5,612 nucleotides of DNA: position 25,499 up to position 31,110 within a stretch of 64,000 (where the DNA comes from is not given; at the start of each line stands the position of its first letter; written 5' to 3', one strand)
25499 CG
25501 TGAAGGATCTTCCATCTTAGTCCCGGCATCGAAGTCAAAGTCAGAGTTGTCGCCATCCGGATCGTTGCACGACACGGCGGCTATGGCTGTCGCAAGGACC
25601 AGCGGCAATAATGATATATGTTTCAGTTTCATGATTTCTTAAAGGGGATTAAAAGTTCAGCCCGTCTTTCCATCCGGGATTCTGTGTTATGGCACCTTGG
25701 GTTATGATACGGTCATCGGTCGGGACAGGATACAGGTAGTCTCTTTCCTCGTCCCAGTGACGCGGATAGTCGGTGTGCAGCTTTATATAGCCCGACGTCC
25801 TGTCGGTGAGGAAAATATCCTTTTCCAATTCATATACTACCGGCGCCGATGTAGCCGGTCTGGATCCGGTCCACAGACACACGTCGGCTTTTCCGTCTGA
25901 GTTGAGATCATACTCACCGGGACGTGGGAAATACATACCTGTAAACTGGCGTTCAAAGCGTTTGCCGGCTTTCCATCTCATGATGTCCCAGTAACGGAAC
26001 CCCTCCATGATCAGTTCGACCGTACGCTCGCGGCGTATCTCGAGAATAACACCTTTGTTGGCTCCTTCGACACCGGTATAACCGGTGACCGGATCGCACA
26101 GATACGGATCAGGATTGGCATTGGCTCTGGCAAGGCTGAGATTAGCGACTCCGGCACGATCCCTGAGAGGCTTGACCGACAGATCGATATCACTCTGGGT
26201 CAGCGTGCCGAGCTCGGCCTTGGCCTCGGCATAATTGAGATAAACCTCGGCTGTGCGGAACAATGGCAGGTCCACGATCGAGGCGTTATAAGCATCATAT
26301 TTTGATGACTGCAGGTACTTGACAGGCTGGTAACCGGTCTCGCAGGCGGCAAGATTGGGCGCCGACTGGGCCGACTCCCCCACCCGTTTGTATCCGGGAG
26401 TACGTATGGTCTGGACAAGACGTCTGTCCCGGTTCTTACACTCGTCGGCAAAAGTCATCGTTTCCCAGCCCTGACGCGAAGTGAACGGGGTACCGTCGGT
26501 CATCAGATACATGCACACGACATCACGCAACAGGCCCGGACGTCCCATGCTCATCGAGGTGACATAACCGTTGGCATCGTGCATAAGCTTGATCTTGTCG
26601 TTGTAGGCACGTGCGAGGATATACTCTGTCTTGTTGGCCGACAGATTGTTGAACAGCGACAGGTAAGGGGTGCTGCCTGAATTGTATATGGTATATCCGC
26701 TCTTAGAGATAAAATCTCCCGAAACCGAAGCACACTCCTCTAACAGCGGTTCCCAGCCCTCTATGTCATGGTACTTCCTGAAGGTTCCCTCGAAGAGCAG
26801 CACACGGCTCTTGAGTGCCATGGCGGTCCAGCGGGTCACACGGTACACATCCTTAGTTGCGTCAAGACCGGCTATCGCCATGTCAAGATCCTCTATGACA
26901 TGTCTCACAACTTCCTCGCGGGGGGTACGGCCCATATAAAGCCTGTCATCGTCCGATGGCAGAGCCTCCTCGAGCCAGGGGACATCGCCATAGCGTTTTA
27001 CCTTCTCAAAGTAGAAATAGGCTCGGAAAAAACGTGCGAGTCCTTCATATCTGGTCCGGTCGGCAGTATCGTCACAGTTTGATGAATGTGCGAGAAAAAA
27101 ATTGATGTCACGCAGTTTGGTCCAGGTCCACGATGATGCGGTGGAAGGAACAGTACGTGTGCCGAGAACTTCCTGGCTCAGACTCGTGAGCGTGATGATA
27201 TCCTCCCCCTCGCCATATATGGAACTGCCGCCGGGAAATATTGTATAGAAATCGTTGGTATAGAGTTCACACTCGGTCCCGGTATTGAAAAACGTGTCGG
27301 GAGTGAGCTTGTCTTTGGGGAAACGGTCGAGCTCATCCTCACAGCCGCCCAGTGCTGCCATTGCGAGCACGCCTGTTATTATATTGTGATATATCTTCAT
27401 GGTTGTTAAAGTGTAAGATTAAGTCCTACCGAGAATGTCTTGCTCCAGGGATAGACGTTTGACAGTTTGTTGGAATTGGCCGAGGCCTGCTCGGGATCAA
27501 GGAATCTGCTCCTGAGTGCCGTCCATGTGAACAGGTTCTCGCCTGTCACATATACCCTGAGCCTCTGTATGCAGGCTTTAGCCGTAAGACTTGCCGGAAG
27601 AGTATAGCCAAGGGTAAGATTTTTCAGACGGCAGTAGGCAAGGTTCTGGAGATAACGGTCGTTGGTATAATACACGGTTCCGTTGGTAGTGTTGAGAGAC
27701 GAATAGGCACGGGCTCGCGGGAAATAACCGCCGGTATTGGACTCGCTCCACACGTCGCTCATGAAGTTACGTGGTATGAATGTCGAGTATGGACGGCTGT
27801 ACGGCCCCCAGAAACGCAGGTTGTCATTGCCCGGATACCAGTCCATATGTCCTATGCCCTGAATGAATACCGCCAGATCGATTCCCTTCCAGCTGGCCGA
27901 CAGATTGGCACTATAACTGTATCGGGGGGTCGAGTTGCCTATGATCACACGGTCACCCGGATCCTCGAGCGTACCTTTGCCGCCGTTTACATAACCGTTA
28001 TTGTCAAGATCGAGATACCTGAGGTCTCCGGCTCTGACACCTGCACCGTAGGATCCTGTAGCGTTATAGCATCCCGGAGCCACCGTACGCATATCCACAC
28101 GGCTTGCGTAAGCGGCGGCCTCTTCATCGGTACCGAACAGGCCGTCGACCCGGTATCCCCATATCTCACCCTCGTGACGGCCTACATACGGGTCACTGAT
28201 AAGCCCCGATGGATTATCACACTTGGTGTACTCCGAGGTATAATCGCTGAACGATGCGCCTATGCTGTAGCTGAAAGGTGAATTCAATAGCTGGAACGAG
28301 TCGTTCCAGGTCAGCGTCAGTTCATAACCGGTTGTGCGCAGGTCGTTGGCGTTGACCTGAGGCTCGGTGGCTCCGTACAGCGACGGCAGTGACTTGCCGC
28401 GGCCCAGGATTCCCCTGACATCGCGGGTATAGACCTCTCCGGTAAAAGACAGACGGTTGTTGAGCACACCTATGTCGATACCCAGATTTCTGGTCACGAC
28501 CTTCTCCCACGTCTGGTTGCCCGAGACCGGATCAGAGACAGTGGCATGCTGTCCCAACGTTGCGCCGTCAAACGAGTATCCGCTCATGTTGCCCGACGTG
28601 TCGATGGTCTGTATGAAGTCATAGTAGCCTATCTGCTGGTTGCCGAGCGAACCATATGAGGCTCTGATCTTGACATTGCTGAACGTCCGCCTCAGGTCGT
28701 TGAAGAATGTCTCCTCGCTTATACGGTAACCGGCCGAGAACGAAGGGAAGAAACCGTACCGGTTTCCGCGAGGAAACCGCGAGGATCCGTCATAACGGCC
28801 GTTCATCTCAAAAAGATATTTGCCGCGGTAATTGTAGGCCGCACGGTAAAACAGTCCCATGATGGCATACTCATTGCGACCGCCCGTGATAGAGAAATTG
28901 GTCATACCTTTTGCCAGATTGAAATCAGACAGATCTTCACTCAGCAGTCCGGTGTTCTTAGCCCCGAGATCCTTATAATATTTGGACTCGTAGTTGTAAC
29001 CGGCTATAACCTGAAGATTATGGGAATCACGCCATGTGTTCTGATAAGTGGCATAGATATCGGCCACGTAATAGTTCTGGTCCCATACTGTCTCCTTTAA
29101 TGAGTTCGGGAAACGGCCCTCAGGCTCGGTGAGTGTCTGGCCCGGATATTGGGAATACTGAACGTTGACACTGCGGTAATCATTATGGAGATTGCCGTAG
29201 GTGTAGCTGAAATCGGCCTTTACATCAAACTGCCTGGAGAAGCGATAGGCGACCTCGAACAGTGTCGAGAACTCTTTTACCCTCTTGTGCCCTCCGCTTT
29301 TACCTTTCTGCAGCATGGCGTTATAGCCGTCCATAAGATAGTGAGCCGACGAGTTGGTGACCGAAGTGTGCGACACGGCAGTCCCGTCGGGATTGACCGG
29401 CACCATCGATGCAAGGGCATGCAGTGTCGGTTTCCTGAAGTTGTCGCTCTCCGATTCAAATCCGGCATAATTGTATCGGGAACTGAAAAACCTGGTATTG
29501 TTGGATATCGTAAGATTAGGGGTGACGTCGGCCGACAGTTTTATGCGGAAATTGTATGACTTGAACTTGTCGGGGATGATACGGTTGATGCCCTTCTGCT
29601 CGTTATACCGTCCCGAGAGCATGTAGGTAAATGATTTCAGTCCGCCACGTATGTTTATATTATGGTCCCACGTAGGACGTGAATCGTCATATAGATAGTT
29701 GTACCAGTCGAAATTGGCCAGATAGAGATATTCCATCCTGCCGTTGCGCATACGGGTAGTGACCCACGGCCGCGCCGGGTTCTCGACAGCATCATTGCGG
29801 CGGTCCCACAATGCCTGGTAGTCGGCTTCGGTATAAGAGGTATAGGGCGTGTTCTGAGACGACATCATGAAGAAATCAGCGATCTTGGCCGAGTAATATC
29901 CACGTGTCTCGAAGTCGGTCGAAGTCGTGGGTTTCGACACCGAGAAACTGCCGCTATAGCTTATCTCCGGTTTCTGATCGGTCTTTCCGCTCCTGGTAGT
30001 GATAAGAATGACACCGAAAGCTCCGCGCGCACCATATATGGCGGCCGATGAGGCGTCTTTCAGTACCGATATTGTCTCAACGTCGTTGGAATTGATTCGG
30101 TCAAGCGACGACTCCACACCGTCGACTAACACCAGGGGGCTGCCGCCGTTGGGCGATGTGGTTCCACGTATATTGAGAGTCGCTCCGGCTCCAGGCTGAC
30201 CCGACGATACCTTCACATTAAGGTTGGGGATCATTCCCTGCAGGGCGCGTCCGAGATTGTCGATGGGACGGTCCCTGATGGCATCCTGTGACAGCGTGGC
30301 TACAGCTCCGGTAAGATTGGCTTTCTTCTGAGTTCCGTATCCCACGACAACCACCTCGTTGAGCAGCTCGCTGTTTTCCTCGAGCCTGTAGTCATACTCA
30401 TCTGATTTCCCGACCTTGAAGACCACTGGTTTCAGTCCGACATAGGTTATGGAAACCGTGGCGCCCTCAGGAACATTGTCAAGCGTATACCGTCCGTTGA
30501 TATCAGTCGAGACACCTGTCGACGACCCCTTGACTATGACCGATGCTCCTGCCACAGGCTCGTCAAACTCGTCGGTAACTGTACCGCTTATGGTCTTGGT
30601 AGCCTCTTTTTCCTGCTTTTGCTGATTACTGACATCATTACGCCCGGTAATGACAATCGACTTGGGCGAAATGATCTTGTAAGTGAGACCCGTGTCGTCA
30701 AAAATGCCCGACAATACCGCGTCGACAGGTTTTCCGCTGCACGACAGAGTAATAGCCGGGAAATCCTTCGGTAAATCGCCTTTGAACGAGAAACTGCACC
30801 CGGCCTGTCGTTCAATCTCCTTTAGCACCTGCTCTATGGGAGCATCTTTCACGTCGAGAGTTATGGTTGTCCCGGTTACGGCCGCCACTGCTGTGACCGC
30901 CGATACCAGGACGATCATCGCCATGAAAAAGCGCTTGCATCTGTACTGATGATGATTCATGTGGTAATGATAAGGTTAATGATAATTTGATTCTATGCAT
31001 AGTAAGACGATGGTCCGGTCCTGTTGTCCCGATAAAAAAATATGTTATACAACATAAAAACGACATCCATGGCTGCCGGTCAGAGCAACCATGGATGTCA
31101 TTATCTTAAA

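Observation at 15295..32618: PUL whose enzyme set points to a phosphodiester-linked, glycerophosphate-containing polymer (such as teichoic acid) rather than a plain glycan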

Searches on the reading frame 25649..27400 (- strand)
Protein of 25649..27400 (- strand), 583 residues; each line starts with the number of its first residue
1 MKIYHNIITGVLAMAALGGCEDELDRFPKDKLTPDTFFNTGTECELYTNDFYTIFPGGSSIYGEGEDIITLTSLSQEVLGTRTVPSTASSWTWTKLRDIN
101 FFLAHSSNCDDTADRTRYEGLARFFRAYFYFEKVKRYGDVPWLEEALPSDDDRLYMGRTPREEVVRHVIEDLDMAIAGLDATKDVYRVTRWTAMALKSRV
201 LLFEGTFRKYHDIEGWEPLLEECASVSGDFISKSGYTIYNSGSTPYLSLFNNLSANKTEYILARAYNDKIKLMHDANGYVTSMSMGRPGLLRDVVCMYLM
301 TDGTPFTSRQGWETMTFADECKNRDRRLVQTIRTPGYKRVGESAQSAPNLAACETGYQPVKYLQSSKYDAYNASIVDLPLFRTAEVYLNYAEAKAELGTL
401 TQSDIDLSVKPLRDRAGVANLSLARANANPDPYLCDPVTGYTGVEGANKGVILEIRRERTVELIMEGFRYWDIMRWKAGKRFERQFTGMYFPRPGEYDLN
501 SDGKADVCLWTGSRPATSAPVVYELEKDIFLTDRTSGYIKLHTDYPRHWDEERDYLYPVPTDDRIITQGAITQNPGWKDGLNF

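Call 3: search_protein_families(library=pfam, proteins=[window:25649-27400:-], max_evalue=0.001)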
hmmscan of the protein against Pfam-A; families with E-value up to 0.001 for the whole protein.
window:25649-27400:- (583 aa): 3 families
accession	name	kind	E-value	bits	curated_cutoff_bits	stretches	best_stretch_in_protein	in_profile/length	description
PF07980.17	SusD_RagB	-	1.2e-40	140.5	23.1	1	277-577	32-297/297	SusD family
PF14322.12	SusD-like_3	-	8.4e-11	42.9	27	1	95-202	84-191/191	Starch-binding associating with outer membrane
PF12771.13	SusD-like_2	-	1.7e-06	27.6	27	1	88-184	58-155/415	Starch-binding associating with outer membrane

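Call 5: search_protein_families(library=ncbifam, proteins=[window:25649-27400:-], max_evalue=0.001)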
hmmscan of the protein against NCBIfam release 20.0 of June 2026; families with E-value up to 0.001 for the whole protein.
window:25649-27400:- (583 aa): 2 families
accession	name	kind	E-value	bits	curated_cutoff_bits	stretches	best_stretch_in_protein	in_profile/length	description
NF033071.0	SusD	exception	4e-10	38.6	725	1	372-420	433-479/558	starch-binding outer membrane lipoprotein SusD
NF033072.0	NanU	exception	1.3e-07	31.1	425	1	373-475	384-483/521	SusD family outer membrane lipoprotein NanU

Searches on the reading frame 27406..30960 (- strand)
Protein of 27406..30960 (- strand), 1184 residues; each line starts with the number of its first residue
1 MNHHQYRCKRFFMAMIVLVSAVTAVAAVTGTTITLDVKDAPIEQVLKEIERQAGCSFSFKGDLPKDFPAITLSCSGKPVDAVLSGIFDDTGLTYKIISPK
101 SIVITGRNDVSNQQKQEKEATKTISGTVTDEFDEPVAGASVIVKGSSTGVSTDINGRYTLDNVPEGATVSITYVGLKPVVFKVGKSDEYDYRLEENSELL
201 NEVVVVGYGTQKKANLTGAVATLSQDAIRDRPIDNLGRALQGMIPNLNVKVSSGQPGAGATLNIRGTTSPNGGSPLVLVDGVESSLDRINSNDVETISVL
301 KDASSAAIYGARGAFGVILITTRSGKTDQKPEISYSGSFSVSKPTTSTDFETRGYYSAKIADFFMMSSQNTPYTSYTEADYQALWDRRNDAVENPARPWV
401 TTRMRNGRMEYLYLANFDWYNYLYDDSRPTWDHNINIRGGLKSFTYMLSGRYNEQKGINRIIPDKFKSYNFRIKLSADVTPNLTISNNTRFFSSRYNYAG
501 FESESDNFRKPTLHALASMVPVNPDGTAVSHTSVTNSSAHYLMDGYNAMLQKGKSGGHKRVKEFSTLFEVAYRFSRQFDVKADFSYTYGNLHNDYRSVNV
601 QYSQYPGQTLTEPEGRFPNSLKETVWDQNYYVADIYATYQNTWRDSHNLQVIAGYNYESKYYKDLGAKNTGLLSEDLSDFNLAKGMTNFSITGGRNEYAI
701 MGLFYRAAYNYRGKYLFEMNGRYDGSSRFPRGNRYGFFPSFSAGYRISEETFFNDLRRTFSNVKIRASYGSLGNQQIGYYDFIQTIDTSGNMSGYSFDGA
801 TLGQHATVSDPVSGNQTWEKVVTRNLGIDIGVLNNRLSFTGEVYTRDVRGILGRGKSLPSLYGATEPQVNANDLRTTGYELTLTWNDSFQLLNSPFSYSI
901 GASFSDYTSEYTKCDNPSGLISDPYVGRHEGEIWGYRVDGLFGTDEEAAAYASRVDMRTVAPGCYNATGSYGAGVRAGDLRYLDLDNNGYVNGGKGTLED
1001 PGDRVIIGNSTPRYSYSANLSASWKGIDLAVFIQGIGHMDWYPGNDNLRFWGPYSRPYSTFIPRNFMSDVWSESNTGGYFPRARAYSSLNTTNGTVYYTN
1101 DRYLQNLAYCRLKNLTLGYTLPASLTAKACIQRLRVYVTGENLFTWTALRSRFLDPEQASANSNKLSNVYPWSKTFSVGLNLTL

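Call 3: search_protein_families(library=pfam, proteins=[window:27406-30960:-], max_evalue=0.001)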
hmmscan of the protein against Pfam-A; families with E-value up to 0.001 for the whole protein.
window:27406-30960:- (1184 aa): 5 families
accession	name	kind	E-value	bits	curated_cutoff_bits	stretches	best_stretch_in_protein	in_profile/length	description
PF07715.20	Plug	-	1.9e-18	67.4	23.9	1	213-317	2-107/107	TonB-dependent Receptor Plug Domain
PF13715.12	CarbopepD_reg_2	-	4.6e-17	62.3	32.2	1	124-205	1-88/88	CarboxypepD_reg-like domain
PF07660.19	STN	-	1.1e-11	44.8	28.4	1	56-105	2-50/52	Secretin and TonB N terminus short domain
PF13620.12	CarboxypepD_reg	-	1.6e-11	44.8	32.3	1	123-182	1-65/82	Carboxypeptidase regulatory-like domain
PF00593.30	TonB_dep_Rec_b-barrel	-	1.5e-05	25.5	27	1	570-1024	67-421/436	TonB dependent receptor-like, beta-barrel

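Call 5: search_protein_families(library=ncbifam, proteins=[window:27406-30960:-], max_evalue=0.001)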
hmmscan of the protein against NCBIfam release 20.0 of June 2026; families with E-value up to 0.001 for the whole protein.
window:27406-30960:- (1184 aa): 2 families
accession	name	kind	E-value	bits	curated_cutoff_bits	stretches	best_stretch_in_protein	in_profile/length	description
TIGR04056.1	OMP_RagA_SusC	subfamily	3.5e-247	823.4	368.25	1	122-1184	1-981/981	SusC/RagA family TonB-linked outer membrane protein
TIGR04057.1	SusC_RagA_signa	signature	3.3e-16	58.8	46.2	1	293-323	1-31/31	SusC/RagA subfamily TonB-dependent outer membrane receptor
